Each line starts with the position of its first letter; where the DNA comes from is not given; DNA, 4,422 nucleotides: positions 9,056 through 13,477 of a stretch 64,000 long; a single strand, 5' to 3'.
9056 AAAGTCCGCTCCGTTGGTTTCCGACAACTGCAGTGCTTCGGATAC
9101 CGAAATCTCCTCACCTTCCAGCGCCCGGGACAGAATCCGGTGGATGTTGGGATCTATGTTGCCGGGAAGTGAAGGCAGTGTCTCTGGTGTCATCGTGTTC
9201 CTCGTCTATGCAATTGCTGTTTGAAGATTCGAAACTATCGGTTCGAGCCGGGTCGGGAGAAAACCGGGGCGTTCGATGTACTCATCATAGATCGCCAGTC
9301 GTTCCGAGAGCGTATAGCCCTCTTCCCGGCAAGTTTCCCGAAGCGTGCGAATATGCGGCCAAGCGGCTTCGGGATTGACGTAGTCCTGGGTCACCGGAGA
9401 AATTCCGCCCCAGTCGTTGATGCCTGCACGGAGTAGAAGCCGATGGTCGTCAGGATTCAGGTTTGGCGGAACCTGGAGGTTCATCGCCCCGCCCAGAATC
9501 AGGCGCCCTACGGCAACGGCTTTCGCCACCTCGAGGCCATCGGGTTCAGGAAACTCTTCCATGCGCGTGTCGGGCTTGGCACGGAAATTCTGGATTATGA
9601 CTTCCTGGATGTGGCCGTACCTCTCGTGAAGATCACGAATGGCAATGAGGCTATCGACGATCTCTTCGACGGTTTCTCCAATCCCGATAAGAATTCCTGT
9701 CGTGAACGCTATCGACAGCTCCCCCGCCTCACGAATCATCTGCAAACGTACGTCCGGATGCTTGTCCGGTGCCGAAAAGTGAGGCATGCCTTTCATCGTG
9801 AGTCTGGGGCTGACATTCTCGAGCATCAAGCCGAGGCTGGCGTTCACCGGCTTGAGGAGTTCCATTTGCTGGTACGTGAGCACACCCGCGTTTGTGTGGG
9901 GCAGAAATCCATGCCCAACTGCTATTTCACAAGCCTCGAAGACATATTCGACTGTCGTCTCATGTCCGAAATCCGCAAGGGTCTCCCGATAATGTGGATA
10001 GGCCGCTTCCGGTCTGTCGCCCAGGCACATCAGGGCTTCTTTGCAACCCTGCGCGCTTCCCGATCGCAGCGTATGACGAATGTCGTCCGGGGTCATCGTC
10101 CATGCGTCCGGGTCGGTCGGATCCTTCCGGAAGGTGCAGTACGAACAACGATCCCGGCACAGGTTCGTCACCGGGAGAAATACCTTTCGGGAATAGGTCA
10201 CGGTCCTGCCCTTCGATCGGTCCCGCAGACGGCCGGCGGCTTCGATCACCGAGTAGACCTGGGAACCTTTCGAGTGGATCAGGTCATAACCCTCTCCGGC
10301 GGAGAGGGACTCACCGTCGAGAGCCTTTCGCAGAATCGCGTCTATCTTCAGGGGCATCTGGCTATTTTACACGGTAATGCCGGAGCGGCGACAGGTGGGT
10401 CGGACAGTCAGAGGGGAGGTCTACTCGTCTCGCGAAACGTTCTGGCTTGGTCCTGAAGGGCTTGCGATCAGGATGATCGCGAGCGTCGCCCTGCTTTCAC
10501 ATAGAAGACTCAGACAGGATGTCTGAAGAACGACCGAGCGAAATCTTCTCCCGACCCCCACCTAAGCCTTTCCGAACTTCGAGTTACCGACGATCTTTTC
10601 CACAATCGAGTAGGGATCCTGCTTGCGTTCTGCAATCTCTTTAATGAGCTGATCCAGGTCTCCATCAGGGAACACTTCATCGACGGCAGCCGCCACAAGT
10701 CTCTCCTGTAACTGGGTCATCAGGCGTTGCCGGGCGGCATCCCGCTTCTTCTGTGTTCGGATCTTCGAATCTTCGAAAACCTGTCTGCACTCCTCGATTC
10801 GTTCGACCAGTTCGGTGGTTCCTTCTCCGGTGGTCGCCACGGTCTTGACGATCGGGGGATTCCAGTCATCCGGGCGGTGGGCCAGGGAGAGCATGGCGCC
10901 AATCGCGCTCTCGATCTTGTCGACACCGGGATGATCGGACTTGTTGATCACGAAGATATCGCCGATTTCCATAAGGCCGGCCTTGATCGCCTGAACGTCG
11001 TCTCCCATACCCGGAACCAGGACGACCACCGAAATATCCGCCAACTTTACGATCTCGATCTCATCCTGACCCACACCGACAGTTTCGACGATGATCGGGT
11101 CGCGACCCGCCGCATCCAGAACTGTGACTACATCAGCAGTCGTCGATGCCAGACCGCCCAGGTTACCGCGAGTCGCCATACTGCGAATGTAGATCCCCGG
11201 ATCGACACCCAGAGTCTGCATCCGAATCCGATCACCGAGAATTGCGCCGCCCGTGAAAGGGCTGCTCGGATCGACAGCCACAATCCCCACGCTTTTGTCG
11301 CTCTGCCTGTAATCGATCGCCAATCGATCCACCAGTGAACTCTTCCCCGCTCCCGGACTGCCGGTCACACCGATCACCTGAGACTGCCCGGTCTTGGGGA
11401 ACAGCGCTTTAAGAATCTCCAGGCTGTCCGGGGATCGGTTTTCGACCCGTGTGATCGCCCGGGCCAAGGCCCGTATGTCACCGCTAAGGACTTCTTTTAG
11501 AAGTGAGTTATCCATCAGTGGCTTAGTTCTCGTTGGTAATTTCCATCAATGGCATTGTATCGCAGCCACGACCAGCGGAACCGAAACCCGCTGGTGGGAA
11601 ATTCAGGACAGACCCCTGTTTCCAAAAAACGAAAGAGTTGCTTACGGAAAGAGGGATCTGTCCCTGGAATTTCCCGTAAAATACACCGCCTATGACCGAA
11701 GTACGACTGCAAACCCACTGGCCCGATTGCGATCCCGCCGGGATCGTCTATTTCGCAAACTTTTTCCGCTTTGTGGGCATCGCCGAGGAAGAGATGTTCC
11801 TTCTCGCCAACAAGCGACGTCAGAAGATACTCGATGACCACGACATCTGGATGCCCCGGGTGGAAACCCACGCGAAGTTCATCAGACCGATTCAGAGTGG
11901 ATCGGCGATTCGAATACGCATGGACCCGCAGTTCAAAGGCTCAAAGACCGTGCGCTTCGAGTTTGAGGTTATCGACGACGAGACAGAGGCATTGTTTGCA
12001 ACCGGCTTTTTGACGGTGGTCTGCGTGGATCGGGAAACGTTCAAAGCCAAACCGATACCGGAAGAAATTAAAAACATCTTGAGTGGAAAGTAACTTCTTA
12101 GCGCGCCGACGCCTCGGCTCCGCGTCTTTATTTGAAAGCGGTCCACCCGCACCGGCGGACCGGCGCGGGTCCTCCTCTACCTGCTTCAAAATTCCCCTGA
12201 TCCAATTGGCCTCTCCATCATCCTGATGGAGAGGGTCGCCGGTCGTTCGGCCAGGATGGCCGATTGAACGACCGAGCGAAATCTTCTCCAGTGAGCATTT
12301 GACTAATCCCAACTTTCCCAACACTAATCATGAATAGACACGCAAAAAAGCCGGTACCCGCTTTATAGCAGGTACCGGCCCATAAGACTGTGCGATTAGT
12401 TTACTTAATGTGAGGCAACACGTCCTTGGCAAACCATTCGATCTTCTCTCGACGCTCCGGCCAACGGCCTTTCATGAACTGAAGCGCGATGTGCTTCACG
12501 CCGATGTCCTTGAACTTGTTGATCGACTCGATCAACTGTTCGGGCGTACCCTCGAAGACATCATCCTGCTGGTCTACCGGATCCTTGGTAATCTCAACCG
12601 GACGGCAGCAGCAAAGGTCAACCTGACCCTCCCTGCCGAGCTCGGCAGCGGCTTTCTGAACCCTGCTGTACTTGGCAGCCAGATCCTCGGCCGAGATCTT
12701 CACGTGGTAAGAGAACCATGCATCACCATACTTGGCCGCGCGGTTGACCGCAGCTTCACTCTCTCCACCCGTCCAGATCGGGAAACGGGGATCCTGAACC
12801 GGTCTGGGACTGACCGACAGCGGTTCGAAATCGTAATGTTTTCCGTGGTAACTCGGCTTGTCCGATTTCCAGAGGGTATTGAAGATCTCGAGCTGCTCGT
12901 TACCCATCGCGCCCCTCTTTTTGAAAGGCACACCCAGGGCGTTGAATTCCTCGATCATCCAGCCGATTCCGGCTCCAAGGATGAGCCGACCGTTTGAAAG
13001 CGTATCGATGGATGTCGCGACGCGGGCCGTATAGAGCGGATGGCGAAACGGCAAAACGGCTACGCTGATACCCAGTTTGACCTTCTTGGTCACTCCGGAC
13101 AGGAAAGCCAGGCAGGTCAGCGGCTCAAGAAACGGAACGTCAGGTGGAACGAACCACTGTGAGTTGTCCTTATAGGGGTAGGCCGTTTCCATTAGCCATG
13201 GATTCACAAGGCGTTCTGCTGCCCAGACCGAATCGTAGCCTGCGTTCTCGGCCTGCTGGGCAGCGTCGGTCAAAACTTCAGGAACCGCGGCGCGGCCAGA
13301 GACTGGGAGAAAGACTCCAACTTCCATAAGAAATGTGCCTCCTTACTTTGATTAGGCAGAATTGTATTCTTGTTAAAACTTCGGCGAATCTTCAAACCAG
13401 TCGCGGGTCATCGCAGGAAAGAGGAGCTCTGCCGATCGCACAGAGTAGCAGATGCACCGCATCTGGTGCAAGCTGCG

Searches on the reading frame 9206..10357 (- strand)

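Call 47: search_protein_families(library=pfam, proteins=[window:9206-10357:-], max_evalue=0.00001)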
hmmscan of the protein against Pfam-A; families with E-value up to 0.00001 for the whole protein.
window:9206-10357:- (383 aa): 1 family
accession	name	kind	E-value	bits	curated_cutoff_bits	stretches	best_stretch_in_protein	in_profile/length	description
PF04055.27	Radical_SAM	-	1.9e-15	57.9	29.5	1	62-236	2-162/166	Radical SAM superfamily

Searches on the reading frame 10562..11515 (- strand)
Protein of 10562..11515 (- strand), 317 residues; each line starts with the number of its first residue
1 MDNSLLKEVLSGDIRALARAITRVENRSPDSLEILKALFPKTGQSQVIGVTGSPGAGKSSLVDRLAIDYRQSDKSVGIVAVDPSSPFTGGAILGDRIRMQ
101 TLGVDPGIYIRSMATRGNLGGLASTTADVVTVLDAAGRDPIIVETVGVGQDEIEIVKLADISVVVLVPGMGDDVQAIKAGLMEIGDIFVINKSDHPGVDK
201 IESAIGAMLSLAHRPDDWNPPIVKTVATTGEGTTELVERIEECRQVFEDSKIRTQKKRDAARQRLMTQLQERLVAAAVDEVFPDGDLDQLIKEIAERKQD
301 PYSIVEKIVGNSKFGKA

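Call 47: search_protein_families(library=pfam, proteins=[window:10562-11515:-], max_evalue=0.00001)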
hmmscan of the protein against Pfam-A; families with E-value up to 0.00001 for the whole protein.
window:10562-11515:- (317 aa): 1 family
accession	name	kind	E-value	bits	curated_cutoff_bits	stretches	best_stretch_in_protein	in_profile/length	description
PF03308.22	MeaB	-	3.5e-93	312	23.1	1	17-277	1-268/273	Methylmalonyl Co-A mutase-associated GTPase MeaB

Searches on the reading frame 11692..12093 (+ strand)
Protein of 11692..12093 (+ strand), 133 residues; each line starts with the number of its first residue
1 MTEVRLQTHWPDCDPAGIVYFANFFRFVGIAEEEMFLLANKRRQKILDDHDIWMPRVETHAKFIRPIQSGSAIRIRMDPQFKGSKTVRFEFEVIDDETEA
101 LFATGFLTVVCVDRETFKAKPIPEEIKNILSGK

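Call 47: search_protein_families(library=pfam, proteins=[window:11692-12093:+], max_evalue=0.00001)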
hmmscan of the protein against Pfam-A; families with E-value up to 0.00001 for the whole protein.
window:11692-12093:+ (133 aa): 1 family
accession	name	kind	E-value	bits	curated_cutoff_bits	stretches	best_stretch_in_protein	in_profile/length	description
PF13279.12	4HBT_2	-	4.2e-14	53.5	25.5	1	9-129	2-121/122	Thioesterase-like superfamily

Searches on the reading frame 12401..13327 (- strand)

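Call 47: search_protein_families(library=pfam, proteins=[window:12401-13327:-], max_evalue=0.00001)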
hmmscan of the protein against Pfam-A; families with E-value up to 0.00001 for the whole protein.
window:12401-13327:- (308 aa): 1 family
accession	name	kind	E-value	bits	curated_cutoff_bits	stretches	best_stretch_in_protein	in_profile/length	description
PF00296.26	Bac_luciferase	-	1.5e-51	176.1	27.9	1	1-271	1-250/314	Luciferase-like monooxygenase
